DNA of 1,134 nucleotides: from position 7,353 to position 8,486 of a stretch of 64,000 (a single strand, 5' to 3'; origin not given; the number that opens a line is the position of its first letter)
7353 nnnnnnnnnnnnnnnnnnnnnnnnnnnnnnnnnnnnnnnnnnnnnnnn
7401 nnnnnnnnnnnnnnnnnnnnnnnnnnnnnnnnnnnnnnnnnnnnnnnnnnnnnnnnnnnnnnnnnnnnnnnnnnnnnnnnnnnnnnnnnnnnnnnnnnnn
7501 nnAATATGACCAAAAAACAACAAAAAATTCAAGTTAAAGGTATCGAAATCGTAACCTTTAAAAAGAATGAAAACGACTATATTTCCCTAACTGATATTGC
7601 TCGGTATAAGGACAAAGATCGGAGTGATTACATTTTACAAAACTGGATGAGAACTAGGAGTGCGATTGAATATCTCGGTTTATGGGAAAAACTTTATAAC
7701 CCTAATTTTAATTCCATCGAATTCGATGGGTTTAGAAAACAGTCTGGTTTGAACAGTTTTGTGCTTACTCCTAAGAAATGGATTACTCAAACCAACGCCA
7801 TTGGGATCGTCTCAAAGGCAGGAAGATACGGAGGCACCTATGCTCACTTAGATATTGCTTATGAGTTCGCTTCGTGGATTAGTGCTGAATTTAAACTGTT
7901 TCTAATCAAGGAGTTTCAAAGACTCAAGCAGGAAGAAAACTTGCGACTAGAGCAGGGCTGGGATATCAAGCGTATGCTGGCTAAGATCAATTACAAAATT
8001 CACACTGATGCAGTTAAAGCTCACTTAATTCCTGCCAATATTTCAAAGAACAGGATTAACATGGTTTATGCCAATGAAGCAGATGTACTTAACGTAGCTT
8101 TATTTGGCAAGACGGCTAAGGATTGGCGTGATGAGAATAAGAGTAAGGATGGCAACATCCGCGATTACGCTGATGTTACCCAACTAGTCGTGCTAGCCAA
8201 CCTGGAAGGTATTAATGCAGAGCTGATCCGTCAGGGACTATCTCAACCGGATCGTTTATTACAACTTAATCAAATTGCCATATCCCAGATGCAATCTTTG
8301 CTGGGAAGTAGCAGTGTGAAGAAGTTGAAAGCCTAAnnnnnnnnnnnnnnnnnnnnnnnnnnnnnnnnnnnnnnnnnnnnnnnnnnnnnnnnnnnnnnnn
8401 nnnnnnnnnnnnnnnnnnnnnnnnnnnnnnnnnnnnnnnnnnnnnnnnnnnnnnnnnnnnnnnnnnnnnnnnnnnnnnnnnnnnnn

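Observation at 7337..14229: tRNA-adjacent island: HTH and KilA-N, then a DUF2130-like / SNF2 helicase / PD-(D/E)xK nuclease operon as a candidate undescribed defence system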

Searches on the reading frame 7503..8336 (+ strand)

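Call 6: search_protein_families(library=pfam, proteins=[window:7503-8336:+], max_evalue=0.01)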
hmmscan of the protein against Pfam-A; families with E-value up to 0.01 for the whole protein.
window:7503-8336:+ (277 aa): 1 family
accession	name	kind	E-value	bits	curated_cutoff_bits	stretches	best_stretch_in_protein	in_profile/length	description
PF04383.19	KilA-N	-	4.9e-22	78.2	23.8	1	10-143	2-106/107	KilA-N domain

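Call 7: search_protein_families(library=padloc, proteins=[window:7503-8336:+], max_evalue=0.01)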
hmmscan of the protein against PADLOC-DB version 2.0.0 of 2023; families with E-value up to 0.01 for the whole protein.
window:7503-8336:+ (277 aa): 1 family
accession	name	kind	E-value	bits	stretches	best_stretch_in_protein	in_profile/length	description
PDLC04962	PDC-S22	-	5.9e-133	440.2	1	3-276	2-274/281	-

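Call 77: search_protein_families(library=ncbifam, proteins=[window:7506-8336:+], max_evalue=0.001)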
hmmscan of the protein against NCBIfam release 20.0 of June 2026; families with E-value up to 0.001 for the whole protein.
window:7506-8336:+ (276 aa): 0 families
